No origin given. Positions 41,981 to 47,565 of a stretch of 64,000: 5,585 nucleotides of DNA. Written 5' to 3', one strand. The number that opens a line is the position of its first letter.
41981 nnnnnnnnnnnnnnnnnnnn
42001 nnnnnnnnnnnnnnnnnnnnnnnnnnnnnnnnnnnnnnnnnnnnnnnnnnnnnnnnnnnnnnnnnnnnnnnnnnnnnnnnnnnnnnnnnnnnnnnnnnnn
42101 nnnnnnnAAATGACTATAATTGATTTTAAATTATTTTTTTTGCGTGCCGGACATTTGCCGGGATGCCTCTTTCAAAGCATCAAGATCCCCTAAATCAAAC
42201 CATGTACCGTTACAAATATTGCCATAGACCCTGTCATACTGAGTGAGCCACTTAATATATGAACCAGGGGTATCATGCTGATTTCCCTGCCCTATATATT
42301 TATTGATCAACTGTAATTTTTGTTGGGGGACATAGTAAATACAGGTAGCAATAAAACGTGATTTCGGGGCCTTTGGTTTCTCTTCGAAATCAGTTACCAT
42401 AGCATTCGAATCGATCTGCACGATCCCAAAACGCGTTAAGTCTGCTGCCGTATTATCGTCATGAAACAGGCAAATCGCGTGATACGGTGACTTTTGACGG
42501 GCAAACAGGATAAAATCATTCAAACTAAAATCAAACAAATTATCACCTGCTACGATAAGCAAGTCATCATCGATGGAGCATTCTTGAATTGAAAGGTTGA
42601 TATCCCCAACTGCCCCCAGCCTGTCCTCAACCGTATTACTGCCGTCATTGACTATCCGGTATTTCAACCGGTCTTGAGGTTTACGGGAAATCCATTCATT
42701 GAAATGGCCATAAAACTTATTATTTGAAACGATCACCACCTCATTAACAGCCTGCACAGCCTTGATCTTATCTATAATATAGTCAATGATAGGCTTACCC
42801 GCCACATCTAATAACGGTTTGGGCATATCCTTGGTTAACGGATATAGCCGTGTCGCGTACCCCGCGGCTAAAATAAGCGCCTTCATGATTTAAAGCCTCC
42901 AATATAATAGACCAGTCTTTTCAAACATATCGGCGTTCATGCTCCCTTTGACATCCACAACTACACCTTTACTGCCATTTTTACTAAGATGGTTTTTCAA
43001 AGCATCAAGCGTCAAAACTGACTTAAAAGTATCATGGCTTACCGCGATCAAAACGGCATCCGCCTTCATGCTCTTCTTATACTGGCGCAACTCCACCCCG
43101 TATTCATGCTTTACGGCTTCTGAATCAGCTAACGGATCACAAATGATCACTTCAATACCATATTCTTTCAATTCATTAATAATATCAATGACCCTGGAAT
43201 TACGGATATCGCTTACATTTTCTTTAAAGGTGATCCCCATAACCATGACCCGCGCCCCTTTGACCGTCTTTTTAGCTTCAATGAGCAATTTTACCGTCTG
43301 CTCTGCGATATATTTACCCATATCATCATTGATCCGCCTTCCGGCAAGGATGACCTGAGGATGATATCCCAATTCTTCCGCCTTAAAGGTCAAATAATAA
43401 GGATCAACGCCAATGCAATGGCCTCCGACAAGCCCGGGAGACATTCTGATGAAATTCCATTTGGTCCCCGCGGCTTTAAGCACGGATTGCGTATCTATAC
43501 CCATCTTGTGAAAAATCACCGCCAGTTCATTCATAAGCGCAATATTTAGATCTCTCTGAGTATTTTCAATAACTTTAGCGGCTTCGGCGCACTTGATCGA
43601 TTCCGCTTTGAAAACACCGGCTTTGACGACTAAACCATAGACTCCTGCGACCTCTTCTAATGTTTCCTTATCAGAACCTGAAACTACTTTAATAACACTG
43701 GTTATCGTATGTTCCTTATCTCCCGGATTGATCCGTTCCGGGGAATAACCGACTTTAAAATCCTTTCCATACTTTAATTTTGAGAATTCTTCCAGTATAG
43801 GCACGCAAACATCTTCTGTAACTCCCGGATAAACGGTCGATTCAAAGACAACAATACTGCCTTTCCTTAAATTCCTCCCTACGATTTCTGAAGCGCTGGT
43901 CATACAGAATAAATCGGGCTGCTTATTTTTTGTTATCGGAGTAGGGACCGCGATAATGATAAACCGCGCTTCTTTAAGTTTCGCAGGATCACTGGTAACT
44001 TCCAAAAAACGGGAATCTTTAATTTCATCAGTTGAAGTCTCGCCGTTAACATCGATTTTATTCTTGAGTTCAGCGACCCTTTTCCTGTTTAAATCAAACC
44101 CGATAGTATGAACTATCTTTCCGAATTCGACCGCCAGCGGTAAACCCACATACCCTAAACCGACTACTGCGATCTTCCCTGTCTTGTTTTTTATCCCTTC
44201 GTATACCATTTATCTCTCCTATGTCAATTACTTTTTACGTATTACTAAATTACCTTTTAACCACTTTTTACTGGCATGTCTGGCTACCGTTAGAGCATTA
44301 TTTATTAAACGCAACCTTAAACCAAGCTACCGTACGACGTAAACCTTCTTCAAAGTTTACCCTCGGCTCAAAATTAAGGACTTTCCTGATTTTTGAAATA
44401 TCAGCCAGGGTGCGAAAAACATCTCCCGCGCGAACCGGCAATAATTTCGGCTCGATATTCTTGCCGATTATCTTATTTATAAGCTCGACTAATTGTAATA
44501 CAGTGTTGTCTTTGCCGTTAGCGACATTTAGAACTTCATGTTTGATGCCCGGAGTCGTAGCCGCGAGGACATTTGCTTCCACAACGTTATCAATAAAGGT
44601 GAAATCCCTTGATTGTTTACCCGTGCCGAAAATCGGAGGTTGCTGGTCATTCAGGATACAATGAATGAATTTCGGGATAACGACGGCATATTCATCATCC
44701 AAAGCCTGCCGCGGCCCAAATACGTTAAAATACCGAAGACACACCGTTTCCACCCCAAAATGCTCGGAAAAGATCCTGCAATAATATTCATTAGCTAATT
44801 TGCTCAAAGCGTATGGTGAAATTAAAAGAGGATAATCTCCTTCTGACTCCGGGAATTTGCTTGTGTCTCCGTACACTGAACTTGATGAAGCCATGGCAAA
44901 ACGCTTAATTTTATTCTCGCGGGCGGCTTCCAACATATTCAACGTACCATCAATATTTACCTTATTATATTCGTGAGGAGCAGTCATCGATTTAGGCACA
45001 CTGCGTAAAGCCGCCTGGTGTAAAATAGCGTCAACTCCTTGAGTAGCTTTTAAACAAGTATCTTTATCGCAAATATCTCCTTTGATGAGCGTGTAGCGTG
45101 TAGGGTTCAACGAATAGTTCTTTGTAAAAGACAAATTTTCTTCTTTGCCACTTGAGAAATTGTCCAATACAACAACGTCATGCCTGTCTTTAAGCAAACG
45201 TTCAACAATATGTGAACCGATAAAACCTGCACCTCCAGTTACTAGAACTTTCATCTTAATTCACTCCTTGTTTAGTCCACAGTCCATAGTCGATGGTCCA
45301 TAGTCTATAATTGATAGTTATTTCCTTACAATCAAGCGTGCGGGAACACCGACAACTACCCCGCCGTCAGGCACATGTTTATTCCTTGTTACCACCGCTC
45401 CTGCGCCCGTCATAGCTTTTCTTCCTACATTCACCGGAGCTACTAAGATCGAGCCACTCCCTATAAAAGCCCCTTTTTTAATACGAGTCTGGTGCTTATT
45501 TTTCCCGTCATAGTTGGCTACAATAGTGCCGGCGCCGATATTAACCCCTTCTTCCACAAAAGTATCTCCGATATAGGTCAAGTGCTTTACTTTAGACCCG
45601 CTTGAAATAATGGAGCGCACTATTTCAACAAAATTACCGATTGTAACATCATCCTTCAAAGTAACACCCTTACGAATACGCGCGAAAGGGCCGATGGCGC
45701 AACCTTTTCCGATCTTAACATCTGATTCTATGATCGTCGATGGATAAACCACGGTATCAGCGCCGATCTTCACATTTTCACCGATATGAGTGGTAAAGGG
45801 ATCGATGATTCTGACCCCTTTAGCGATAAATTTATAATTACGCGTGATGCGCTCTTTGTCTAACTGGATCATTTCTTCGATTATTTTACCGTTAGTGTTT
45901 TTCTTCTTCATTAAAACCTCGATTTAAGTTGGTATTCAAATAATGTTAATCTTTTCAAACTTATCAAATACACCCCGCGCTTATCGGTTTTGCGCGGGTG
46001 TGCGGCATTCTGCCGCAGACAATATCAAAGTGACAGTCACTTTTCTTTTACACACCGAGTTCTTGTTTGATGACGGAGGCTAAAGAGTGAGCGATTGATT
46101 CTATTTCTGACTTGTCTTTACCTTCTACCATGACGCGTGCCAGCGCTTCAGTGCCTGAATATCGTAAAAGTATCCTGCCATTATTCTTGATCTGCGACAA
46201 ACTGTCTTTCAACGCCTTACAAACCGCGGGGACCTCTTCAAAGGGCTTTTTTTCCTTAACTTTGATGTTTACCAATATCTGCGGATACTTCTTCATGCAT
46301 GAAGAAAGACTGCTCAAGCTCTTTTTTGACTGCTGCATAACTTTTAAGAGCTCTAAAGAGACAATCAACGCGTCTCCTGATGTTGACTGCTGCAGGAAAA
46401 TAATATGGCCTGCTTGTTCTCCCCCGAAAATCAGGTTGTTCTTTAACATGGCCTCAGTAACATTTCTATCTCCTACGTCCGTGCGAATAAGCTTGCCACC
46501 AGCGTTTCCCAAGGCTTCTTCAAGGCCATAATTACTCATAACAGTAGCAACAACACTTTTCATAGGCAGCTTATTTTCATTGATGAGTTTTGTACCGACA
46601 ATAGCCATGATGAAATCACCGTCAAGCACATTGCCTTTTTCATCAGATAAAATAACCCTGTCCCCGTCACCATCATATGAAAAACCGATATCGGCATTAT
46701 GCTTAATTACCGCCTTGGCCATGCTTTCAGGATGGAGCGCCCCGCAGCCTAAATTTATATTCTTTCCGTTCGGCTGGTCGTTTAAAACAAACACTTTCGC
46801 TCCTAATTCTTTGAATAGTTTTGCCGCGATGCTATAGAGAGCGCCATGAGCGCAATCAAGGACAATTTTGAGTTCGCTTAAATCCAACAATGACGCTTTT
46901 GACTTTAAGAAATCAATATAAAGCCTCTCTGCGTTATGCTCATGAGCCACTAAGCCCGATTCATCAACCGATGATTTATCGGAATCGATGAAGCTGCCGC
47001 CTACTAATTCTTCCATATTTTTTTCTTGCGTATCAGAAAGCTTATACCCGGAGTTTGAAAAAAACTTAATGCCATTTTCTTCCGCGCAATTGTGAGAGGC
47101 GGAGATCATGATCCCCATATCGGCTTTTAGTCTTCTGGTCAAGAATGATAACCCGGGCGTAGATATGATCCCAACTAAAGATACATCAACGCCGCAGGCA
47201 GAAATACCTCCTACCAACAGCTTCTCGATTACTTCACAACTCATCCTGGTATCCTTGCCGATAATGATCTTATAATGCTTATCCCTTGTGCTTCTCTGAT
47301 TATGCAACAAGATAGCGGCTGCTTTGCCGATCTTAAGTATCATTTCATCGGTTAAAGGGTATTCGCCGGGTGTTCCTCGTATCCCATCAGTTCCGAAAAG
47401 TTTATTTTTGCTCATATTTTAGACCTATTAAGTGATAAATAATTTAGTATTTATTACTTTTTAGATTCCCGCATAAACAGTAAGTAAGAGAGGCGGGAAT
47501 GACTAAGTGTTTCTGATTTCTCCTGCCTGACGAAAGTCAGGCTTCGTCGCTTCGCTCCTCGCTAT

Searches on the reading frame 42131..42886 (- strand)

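Call 12: search_protein_families(library=ncbifam, proteins=[window:42131-42886:-], max_evalue=0.001)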
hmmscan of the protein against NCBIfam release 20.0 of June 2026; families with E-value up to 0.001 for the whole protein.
window:42131-42886:- (251 aa): 41 families (the best 25 are shown)
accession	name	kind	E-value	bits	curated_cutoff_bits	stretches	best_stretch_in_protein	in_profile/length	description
TIGR03992.1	Arch_glmU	subfamily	3.8e-25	88.6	292.1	1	1-234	1-216/393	bifunctional sugar-1-phosphate nucleotidylyltransferase/acetyltransferase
NF041313.1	UDPGP_AglF_Halo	equivalog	6.4e-25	88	400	1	1-188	1-176/234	UTP--glucose-1-phosphate uridylyltransferase AglF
TIGR01208.1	rmlA_long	equivalog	8.8e-25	87.3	320.25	1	2-245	1-234/353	glucose-1-phosphate thymidylyltransferase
NF041173.1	Sug_nt_acttase_Thmprot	equivalog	1.3e-20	73.8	600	1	1-234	1-216/405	bifunctional sugar-1-phosphate nucleotidylyltransferase/acetyltransferase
NF049965.1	GlMnHpPGnyltfHddC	equivalog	3e-20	72.8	300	1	1-189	1-170/221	D-glycero-D-manno-heptose 1-phosphate guanosyltransferase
NF052502.1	man1P_GTase_Rv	exception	1.2e-19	70.4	440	1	2-244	2-229/352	mannose-1-phosphate guanylyltransferase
NF045761.1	NAMPUrTaseMurU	equivalog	1.6e-19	70.7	250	1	1-242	1-224/226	N-acetylmuramate alpha-1-phosphate uridylyltransferase MurU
TIGR01207.1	rmlA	equivalog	1e-18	67.5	360.65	1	2-247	1-238/286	glucose-1-phosphate thymidylyltransferase RfbA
NF003670.0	PRK05293.1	equivalog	3.2e-18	65.8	470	1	108-245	120-258/382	glucose-1-phosphate adenylyltransferase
NF012024.0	PRK15480.1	equivalog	7.1e-16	58.2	588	1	2-194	5-187/292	glucose-1-phosphate thymidylyltransferase RfbA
TIGR02091.1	glgC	equivalog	2.6e-15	56.4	424.9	1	2-242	2-256/364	glucose-1-phosphate adenylyltransferase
NF045697.1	MurNAcPUrMurU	equivalog_domain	5.3e-14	52.2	370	1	4-70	1-65/229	N-acetylmuramate alpha-1-phosphate uridylyltransferase MurU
TIGR01099.1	galU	equivalog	2.7e-13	50.1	326.8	1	1-56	2-56/261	UTP--glucose-1-phosphate uridylyltransferase GalU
NF002772.0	PRK02862.1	equivalog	4.4e-13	48.7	537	1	3-174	6-182/429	glucose-1-phosphate adenylyltransferase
TIGR02623.1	G1P_cyt_trans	equivalog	5.8e-12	45.6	300.25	1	1-57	1-56/255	glucose-1-phosphate cytidylyltransferase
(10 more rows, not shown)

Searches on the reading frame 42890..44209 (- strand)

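Call 12: search_protein_families(library=ncbifam, proteins=[window:42890-44209:-], max_evalue=0.001)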
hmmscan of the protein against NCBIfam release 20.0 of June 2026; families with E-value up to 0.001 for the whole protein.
window:42890-44209:- (439 aa): 7 families
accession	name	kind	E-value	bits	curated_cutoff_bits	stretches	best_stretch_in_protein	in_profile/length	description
NF011729.0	PRK15182.1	equivalog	1.9e-154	514.5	592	1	11-402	7-398/425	Vi polysaccharide biosynthesis UDP-N-acetylglucosamine C-6 dehydrogenase TviB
TIGR03026.1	NDP-sugDHase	subfamily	1.1e-115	386.7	189.8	1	12-400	2-396/413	nucleotide sugar dehydrogenase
NF040825.1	UDPMaNacDH_Arch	equivalog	5.5e-61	206.7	750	1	12-398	2-380/418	UDP-N-acetyl-D-mannosamine dehydrogenase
NF008286.0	PRK11064.1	equivalog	1.4e-57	195.2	459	1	12-401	5-405/420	UDP-N-acetyl-D-mannosamine dehydrogenase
NF041297.1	UDPGDh_AglM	equivalog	4.5e-47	160.9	670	1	12-409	2-410/429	UDP-glucose 6-dehydrogenase AglM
NF047673.2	TeichurnBiosyTuaD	equivalog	4.2e-35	121.7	700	1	12-437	3-427/439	UDP-glucose 6-dehydrogenase TuaD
NF011631.0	PRK15057.1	equivalog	9e-11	41.5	757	1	12-367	2-345/388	UDP-glucose 6-dehydrogenase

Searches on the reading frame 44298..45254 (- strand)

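Call 12: search_protein_families(library=ncbifam, proteins=[window:44298-45254:-], max_evalue=0.001)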
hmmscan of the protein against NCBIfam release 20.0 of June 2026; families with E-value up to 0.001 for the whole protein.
window:44298-45254:- (318 aa): 47 families (the best 25 are shown)
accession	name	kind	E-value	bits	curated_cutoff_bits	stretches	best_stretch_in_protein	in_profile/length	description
NF011728.1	PRK15181.1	equivalog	1.4e-72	244.6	760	1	3-312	18-337/348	Vi polysaccharide biosynthesis UDP-N-acetylglucosaminuronic acid C-4 epimerase TviC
TIGR01179.1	galE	equivalog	1.7e-58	198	262.3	1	2-313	1-326/332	UDP-glucose 4-epimerase GalE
TIGR04180.1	EDH_00030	hypoth_equivalog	1.2e-53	182.1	475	1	3-299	1-296/297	NAD-dependent 4,6-dehydratase LegB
TIGR01181.1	dTDP_gluc_dehyt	equivalog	1.3e-51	175.6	365.1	1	2-313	1-312/321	dTDP-glucose 4,6-dehydratase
TIGR02197.1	heptose_epim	equivalog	6.2e-39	134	274.6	1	3-313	1-314/316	ADP-glyceromanno-heptose 6-epimerase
NF007956.0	PRK10675.1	subfamily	2.2e-38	132.3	394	1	1-311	1-328/338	UDP-glucose 4-epimerase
NF007490.0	PRK10084.1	subfamily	1.2e-35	123.2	649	1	1-312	1-334/361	dTDP-glucose 4,6-dehydratase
NF007582.0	PRK10217.1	equivalog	9e-31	107.2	698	1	2-313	3-332/355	dTDP-glucose 4,6-dehydratase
NF042422.1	oxyalk_red_OleD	equivalog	3.8e-24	85.7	580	1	1-232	1-215/329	2-alkyl-3-oxoalkanoate reductase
NF047922.1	GDPFucSynFcl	equivalog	3.2e-23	82.7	500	1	86-312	67-301/308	GDP-L-fucose synthase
NF008360.0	PRK11150.1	equivalog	2.9e-22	79.3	452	1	3-274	2-266/310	ADP-glyceromanno-heptose 6-epimerase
TIGR03466.1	HpnA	hypoth_equivalog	2.7e-19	69.3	367.65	1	1-301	1-282/327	hopanoid-associated sugar epimerase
NF042423.1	oxyalk_red_Shew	equivalog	3e-19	69.3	580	1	2-234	10-223/331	2-alkyl-3-oxoalkanoate reductase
TIGR03589.1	PseB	equivalog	2.6e-18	66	407.75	1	2-121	6-122/324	UDP-N-acetylglucosamine 4,6-dehydratase (inverting)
TIGR04130.1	FnlA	equivalog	3.6e-17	62.3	730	1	3-124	7-124/337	UDP-N-acetylglucosamine 4,6-dehydratase/5-epimerase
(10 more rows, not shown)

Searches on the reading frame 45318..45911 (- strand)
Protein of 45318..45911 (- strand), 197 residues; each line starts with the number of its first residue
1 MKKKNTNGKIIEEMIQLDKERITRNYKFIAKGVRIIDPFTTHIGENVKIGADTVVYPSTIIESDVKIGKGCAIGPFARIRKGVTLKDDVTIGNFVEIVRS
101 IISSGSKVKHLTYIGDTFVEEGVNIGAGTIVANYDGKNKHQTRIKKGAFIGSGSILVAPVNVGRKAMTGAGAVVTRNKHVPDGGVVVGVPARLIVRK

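Call 12: search_protein_families(library=ncbifam, proteins=[window:45318-45911:-], max_evalue=0.001)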
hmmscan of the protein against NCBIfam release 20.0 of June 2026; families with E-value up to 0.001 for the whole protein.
window:45318-45911:- (197 aa): 42 families (the best 25 are shown)
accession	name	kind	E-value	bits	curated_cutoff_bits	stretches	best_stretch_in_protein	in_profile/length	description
NF010937.0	PRK14357.1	equivalog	3.1e-57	194.4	658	2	73-188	315-428/448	bifunctional UDP-N-acetylglucosamine diphosphorylase/glucosamine-1-phosphate N-acetyltransferase GlmU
TIGR01173.1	glmU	equivalog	7.8e-55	186.5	366.85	2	64-187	314-435/452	bifunctional UDP-N-acetylglucosamine diphosphorylase/glucosamine-1-phosphate N-acetyltransferase GlmU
NF010934.1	PRK14354.1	equivalog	9.1e-51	172.8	450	2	65-183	314-430/447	bifunctional UDP-N-acetylglucosamine diphosphorylase/glucosamine-1-phosphate N-acetyltransferase GlmU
NF010933.0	PRK14353.1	equivalog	4.2e-50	170.7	505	1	35-187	276-424/453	bifunctional UDP-N-acetylglucosamine diphosphorylase/glucosamine-1-phosphate N-acetyltransferase GlmU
NF010935.0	PRK14355.1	equivalog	1.3e-46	159.2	718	2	71-182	327-436/459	bifunctional UDP-N-acetylglucosamine diphosphorylase/glucosamine-1-phosphate N-acetyltransferase GlmU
NF010936.0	PRK14356.1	equivalog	2e-46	158.8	666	1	45-187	303-442/456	bifunctional UDP-N-acetylglucosamine diphosphorylase/glucosamine-1-phosphate N-acetyltransferase GlmU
NF010940.0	PRK14360.1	equivalog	2.5e-45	154.9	602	2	63-188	312-435/452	bifunctional UDP-N-acetylglucosamine diphosphorylase/glucosamine-1-phosphate N-acetyltransferase GlmU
NF010932.0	PRK14352.1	equivalog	3.9e-45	154.4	611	2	64-188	324-446/488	bifunctional UDP-N-acetylglucosamine diphosphorylase/glucosamine-1-phosphate N-acetyltransferase GlmU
NF006986.0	PRK09451.1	equivalog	5e-42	144.3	725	1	41-178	295-431/456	bifunctional UDP-N-acetylglucosamine diphosphorylase/glucosamine-1-phosphate N-acetyltransferase GlmU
NF010938.0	PRK14358.1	equivalog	4.8e-35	121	500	1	64-187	322-443/481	bifunctional N-acetylglucosamine-1-phosphate uridyltransferase/glucosamine-1-phosphate acetyltransferase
NF010939.0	PRK14359.1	equivalog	7.9e-35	120.3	592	1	72-187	300-411/430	bifunctional UDP-N-acetylglucosamine diphosphorylase/glucosamine-1-phosphate N-acetyltransferase GlmU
TIGR03992.1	Arch_glmU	subfamily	1.1e-26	93.7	292.1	1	42-140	244-344/393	bifunctional sugar-1-phosphate nucleotidylyltransferase/acetyltransferase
NF041173.1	Sug_nt_acttase_Thmprot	equivalog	8.7e-23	80.9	600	1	42-135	244-337/405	bifunctional sugar-1-phosphate nucleotidylyltransferase/acetyltransferase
TIGR03570.1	NeuD_NnaD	subfamily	9.2e-19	67.8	160.8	2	142-192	154-202/202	NeuD/PglB/VioB family sugar acetyltransferase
NF050158.1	CarbAnhydGPos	equivalog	1.2e-14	54.4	250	2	140-194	86-140/172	gamma carbonic anhydrase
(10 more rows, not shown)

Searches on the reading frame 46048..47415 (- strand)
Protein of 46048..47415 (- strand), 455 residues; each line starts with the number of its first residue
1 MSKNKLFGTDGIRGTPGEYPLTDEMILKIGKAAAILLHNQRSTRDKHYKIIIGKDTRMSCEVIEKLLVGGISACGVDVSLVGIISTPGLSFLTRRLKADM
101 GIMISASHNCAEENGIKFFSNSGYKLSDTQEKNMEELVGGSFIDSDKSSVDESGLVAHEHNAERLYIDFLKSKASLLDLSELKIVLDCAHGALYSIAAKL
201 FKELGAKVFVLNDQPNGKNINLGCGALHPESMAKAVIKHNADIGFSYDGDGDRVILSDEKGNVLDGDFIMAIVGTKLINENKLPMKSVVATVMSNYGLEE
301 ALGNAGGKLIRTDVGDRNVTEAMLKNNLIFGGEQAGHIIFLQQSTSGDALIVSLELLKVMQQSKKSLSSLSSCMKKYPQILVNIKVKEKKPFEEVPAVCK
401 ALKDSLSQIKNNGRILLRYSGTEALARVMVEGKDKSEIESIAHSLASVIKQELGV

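Call 12: search_protein_families(library=ncbifam, proteins=[window:46048-47415:-], max_evalue=0.001)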
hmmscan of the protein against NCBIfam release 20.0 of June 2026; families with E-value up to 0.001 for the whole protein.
window:46048-47415:- (455 aa): 7 families
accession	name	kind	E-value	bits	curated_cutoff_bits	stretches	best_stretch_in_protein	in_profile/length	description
TIGR01455.1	glmM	equivalog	6.1e-160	532.7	447.55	1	7-450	1-441/442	phosphoglucosamine mutase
TIGR03990.1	Arch_GlmM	equivalog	3.3e-93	313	439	1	5-448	2-443/444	phosphoglucosamine mutase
NF007088.0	PRK09542.1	equivalog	5.9e-46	157.4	618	1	9-451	14-455/456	phosphomannomutase/phosphoglucomutase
NF046027.1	PhglucPhmanMutPgmG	equivalog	2.3e-43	148.5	600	1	12-449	15-450/460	phosphoglucomutase/phosphomannomutase PgmG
NF011943.0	PRK15414.1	subfamily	1.3e-37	129.9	801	1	2-438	2-442/456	phosphomannomutase CpsG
TIGR01132.1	pgm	equivalog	2.8e-10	39.2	778.05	1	6-345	41-404/546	phosphoglucomutase (alpha-D-glucose-1,6-bisphosphate-dependent)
NF005737.0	PRK07564.1-1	equivalog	1.1e-08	34.1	378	1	48-257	51-286/543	alpha-D-glucose phosphate-specific phosphoglucomutase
